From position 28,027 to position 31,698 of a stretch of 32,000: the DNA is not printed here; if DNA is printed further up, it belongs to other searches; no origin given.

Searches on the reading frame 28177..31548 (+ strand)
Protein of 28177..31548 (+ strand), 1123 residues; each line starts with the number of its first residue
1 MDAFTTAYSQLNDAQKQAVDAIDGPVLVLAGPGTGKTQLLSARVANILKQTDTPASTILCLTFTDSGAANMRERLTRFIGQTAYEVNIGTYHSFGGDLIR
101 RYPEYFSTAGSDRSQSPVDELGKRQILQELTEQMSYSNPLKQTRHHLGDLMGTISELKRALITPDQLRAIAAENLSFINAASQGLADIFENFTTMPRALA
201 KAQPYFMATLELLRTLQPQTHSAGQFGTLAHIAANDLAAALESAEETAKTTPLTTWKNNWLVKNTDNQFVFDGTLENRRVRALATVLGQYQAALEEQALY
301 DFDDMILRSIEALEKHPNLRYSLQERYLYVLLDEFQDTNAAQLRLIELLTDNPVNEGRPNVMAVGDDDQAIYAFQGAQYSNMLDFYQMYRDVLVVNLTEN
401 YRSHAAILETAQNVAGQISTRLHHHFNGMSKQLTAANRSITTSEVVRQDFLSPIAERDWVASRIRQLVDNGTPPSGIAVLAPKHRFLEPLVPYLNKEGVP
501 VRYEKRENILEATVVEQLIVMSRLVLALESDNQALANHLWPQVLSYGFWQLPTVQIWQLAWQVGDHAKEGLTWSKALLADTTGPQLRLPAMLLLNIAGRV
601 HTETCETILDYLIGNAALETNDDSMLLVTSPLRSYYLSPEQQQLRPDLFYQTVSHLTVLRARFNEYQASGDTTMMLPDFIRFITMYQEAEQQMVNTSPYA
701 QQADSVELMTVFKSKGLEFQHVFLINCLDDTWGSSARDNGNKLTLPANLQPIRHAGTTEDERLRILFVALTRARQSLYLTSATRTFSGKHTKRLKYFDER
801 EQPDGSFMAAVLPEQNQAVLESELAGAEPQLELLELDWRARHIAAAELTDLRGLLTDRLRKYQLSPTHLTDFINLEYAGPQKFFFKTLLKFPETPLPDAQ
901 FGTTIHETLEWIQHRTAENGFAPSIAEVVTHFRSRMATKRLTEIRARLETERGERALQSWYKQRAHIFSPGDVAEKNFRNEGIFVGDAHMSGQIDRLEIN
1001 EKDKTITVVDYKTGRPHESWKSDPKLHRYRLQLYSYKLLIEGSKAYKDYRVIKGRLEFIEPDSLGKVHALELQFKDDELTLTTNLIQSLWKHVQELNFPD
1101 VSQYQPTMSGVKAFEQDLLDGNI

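Call 37: search_protein_families(library=pfam, proteins=[window:28177-31548:+], max_evalue=0.001)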
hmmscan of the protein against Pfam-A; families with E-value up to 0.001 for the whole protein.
window:28177-31548:+ (1123 aa): 7 families
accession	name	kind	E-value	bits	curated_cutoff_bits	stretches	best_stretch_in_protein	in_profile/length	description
PF00580.27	UvrD-helicase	-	6.9e-63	213.3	23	1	11-389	1-270/271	UvrD/REP helicase N-terminal domain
PF13361.12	UvrD_C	-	5.5e-25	89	25.6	2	652-782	237-348/350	UvrD-like helicase C-terminal domain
PF12705.13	PDDEXK_1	-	1.5e-18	68.1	22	1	864-1097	2-225/247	PD-(D/E)XK nuclease superfamily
PF13245.12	AAA_19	-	4.3e-18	66.2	25.1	1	15-374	1-133/134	AAA domain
PF13538.12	UvrD_C_2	-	3.1e-09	37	27.4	0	757-779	29-51/52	UvrD-like helicase C-terminal domain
PF13604.12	AAA_30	-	0.00023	21.4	27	0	10-75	1-66/191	AAA domain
PF13087.12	AAA_12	-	0.00023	21.2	27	0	678-780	110-191/195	AAA domain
